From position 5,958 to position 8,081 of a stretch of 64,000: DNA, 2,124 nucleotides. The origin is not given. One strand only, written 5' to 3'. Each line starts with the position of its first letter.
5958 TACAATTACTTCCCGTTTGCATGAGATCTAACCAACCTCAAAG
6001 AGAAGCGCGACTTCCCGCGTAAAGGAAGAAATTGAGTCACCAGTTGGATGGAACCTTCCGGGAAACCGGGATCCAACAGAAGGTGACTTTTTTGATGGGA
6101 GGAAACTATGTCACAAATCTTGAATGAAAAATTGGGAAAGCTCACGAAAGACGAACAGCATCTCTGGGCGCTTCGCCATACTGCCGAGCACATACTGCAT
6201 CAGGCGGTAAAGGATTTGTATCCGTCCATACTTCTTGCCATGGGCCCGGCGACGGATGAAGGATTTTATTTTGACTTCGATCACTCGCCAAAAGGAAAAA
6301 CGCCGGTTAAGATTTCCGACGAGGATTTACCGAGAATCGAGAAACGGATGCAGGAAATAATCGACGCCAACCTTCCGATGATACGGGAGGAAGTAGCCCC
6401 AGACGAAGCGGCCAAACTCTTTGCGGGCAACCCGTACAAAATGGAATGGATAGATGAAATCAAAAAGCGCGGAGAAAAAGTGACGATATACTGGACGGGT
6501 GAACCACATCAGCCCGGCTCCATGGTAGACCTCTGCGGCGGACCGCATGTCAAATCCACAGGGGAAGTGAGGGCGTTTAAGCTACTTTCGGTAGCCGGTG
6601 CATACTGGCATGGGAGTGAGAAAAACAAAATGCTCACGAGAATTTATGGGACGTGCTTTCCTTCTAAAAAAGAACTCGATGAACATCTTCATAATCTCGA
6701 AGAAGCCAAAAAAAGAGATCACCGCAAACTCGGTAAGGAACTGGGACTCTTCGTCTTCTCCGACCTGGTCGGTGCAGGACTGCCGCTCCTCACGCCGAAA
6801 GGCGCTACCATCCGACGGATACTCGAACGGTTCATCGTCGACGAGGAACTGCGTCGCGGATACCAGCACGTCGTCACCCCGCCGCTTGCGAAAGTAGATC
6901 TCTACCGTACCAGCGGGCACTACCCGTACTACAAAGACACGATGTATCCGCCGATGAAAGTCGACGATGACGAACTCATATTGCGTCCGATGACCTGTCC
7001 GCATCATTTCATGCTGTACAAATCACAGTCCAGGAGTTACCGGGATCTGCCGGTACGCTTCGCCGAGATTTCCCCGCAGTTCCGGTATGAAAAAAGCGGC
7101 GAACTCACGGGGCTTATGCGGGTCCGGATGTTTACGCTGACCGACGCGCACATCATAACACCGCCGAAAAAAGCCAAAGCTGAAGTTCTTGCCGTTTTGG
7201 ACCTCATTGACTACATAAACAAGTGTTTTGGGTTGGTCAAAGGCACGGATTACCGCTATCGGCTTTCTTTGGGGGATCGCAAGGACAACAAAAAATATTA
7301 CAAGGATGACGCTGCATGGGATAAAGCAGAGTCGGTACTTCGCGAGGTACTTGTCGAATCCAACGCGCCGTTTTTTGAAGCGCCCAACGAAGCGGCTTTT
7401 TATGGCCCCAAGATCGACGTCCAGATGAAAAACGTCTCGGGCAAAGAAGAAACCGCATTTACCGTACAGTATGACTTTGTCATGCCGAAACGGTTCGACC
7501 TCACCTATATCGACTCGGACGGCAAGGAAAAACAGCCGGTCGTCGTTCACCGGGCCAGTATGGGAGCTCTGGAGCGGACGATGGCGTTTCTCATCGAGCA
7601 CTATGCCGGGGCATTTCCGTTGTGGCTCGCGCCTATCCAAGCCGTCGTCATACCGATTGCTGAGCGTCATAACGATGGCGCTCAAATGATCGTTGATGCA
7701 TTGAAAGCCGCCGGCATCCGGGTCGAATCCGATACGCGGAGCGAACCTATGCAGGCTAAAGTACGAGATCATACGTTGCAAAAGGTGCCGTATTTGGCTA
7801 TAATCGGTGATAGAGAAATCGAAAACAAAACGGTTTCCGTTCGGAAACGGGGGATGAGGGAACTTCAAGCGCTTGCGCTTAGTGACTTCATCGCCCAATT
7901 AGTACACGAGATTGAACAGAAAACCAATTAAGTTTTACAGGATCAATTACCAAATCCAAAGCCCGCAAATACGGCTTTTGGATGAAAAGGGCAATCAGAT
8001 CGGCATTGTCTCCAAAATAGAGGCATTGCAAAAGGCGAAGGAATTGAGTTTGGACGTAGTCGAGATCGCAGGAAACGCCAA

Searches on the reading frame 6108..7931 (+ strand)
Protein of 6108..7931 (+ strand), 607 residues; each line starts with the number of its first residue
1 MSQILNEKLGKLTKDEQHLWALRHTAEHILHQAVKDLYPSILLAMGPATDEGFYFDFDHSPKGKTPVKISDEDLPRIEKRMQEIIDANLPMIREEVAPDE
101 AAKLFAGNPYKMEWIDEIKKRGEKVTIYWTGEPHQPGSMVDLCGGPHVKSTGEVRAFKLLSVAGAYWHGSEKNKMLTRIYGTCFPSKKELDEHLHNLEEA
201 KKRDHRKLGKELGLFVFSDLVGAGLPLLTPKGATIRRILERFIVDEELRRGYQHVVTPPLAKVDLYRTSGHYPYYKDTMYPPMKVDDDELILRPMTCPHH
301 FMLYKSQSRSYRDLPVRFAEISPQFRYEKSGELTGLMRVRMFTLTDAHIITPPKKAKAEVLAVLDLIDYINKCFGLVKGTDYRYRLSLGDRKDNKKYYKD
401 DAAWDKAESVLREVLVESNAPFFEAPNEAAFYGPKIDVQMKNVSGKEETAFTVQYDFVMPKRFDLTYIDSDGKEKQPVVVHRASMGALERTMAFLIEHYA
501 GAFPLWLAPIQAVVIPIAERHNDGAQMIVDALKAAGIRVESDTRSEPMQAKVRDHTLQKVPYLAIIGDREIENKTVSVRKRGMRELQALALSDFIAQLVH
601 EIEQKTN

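Call 10: search_protein_families(library=pfam, proteins=[window:6108-7931:+], max_evalue=0.00001)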
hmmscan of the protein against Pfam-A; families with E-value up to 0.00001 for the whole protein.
window:6108-7931:+ (607 aa): 3 families
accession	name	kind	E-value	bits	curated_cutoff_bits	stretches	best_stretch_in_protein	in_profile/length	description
PF00587.30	tRNA-synt_2b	-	4.5e-36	125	29.3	1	287-499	8-179/179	tRNA synthetase class II core domain (G, H, P, S and T)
PF03129.25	HGTP_anticodon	-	1.3e-21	77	21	1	511-598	1-91/94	Anticodon binding domain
PF07973.19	tRNA_SAD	-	9.6e-15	54.7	24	1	138-180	9-44/44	Threonyl and Alanyl tRNA synthetase second additional domain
